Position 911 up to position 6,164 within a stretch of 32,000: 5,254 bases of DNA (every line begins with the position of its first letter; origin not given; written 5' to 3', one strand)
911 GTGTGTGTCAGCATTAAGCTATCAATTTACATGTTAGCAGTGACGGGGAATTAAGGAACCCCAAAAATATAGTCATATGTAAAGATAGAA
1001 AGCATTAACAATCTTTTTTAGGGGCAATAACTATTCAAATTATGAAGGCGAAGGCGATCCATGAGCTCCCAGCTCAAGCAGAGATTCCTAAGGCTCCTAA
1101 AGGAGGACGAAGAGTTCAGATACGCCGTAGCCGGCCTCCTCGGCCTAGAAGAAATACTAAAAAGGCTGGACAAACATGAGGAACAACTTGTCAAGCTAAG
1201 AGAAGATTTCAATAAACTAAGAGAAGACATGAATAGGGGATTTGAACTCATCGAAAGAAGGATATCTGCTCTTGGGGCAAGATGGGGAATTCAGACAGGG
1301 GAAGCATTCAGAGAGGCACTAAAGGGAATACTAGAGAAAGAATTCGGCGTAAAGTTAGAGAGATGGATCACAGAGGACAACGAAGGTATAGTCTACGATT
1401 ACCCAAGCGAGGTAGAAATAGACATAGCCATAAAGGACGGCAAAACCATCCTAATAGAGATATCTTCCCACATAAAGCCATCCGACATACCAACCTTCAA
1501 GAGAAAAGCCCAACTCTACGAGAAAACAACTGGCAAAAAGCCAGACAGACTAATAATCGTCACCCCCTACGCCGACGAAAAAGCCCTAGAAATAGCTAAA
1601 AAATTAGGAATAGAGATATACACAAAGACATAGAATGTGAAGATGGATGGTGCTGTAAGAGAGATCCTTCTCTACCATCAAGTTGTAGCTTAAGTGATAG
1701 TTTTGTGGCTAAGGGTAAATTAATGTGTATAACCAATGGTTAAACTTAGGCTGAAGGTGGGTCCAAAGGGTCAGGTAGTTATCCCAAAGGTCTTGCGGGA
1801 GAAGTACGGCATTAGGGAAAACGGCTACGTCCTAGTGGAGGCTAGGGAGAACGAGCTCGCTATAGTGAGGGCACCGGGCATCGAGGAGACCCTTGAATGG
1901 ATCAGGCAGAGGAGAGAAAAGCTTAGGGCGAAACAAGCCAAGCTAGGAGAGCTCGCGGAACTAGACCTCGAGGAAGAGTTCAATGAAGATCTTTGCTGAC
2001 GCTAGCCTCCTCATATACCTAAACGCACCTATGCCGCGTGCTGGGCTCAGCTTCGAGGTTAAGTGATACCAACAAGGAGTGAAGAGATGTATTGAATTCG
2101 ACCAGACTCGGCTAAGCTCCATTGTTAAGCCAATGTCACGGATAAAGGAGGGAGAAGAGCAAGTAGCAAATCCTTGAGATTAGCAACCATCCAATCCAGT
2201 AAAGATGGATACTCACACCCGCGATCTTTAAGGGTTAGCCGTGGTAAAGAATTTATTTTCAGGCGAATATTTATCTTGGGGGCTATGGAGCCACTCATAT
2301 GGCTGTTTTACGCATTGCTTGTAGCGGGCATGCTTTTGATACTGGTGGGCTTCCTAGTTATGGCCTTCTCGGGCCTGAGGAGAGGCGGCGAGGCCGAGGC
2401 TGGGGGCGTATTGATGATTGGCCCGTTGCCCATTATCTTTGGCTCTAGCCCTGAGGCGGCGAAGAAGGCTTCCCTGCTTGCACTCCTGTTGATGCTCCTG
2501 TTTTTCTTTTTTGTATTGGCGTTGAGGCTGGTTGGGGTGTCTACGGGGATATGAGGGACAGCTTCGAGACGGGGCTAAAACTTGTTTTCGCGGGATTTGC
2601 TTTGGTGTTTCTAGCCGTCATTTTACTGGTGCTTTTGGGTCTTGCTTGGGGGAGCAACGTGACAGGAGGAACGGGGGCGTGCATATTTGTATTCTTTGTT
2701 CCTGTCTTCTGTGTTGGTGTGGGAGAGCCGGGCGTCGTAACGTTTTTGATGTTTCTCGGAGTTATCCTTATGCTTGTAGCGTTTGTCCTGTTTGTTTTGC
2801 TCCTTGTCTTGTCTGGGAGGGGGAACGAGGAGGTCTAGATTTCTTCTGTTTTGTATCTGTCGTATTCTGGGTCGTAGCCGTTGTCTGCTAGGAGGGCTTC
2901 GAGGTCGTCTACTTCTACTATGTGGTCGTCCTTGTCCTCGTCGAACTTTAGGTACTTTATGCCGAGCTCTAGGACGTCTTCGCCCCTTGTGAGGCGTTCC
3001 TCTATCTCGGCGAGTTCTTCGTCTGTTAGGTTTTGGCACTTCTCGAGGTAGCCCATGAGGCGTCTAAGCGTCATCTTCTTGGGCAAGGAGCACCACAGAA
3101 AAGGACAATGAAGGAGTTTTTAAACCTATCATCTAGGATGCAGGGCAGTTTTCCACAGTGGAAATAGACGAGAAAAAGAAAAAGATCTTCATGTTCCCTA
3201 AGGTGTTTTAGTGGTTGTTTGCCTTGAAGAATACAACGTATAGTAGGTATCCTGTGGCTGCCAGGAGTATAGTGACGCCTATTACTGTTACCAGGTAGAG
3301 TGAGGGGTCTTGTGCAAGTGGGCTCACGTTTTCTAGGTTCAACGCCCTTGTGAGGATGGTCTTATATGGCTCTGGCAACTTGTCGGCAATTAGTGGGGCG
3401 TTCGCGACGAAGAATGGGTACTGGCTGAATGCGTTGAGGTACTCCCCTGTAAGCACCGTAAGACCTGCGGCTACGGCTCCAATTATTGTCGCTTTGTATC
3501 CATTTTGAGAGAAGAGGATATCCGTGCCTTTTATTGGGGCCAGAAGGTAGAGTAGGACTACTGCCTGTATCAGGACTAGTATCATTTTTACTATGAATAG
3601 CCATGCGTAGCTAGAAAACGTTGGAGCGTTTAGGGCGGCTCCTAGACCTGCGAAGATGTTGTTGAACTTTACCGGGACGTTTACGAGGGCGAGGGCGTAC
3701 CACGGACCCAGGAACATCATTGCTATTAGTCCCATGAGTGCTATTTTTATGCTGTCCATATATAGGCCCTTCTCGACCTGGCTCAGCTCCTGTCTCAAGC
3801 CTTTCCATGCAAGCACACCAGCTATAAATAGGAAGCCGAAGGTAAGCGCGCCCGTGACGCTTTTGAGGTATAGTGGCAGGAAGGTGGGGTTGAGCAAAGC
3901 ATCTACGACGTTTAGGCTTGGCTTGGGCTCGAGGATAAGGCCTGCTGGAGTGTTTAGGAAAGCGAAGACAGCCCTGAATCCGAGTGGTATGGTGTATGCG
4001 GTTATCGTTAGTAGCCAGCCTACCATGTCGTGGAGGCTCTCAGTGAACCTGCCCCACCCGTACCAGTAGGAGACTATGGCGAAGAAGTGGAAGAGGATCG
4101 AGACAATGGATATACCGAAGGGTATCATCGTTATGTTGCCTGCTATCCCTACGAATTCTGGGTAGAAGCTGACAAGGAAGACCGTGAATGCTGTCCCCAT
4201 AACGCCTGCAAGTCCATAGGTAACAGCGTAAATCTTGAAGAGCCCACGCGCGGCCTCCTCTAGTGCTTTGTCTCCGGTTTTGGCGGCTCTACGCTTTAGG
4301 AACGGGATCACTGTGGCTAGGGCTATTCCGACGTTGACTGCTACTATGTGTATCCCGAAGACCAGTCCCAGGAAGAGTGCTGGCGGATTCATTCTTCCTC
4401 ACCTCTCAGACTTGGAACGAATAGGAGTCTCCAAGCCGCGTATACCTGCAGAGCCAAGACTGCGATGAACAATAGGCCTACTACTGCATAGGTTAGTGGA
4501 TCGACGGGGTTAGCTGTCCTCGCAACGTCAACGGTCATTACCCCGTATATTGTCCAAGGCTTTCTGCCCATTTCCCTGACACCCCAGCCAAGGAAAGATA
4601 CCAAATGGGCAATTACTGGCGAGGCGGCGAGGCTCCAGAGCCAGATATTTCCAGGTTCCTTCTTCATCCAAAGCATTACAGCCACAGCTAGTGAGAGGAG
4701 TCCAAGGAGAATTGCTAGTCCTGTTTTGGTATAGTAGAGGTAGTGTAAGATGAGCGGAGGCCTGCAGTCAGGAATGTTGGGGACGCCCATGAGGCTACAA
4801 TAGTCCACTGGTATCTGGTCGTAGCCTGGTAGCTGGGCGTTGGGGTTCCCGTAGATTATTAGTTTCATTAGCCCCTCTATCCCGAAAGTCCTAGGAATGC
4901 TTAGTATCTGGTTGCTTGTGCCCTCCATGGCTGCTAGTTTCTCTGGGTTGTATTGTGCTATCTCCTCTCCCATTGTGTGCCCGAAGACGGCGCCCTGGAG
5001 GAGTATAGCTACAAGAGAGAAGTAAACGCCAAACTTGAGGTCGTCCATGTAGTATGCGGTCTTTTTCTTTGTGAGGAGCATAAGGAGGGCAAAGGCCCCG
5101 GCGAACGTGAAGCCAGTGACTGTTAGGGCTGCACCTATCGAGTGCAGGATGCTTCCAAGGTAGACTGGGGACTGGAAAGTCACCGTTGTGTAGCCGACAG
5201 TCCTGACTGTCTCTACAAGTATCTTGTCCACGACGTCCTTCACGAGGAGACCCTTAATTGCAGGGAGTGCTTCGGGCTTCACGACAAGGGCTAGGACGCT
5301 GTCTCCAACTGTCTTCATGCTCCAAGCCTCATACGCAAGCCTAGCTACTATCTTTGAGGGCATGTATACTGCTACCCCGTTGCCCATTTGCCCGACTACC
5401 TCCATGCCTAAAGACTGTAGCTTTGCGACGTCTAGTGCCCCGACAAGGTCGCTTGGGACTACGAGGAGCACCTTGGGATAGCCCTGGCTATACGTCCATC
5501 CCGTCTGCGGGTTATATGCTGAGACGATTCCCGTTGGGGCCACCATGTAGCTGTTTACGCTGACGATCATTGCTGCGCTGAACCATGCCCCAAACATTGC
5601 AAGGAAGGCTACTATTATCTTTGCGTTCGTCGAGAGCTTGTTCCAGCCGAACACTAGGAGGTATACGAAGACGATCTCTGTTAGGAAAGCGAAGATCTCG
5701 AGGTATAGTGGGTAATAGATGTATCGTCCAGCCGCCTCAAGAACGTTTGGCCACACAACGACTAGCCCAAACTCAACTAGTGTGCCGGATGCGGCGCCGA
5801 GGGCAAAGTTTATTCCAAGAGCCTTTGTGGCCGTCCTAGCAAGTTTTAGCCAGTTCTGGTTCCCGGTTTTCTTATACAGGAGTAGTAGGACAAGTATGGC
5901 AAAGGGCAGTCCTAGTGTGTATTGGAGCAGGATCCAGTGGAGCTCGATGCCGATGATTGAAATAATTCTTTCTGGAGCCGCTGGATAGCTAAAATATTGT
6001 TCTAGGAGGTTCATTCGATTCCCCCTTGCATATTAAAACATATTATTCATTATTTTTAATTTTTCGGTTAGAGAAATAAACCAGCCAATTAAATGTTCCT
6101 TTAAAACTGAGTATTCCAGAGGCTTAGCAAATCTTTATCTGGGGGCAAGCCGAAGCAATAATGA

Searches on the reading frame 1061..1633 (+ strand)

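Call 74: search_protein_families(library=pfam, proteins=[window:1061-1633:+], max_evalue=0.0001)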
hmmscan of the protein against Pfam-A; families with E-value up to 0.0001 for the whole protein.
window:1061-1633:+ (190 aa): 2 families
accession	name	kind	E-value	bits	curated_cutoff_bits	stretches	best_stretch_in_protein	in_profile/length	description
PF12644.12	DUF3782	-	1.1e-24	86.9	24.4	1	37-115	4-78/78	Protein of unknown function (DUF3782)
PF07788.17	PDDEXK_10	-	1.4e-24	86.3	21.2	1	116-185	1-74/74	PD-(D/E)XK nuclease superfamily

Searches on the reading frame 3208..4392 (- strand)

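Call 74: search_protein_families(library=pfam, proteins=[window:3208-4392:-], max_evalue=0.0001)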
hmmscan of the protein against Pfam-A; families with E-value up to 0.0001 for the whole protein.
window:3208-4392:- (394 aa): 1 family
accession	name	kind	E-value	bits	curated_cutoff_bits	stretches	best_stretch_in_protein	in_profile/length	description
PF01654.22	Cyt_bd_oxida_I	-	4.8e-24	85.1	26.2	1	9-236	7-237/418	Cytochrome bd terminal oxidase subunit I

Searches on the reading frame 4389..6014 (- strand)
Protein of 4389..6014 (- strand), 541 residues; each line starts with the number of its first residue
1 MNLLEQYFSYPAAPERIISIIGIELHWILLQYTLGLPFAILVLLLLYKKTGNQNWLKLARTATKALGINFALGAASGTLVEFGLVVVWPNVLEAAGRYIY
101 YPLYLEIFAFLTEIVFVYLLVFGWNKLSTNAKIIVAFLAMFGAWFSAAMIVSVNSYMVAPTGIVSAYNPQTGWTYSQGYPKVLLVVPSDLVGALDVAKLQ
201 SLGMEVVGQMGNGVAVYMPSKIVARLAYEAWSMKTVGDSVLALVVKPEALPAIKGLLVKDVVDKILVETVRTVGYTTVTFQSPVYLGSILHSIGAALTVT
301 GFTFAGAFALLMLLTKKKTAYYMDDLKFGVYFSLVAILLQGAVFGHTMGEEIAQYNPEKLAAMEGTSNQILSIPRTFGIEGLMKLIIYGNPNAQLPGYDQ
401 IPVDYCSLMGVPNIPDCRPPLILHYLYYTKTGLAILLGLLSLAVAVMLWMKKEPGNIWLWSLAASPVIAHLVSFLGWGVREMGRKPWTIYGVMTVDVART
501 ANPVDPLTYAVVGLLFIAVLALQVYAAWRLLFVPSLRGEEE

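Call 74: search_protein_families(library=pfam, proteins=[window:4389-6014:-], max_evalue=0.0001)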
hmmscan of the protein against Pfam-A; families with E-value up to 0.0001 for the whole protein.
window:4389-6014:- (541 aa): 1 family
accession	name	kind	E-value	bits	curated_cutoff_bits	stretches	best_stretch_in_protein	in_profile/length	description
PF01654.22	Cyt_bd_oxida_I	-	5.5e-70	236.5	26.2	2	16-166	3-154/418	Cytochrome bd terminal oxidase subunit I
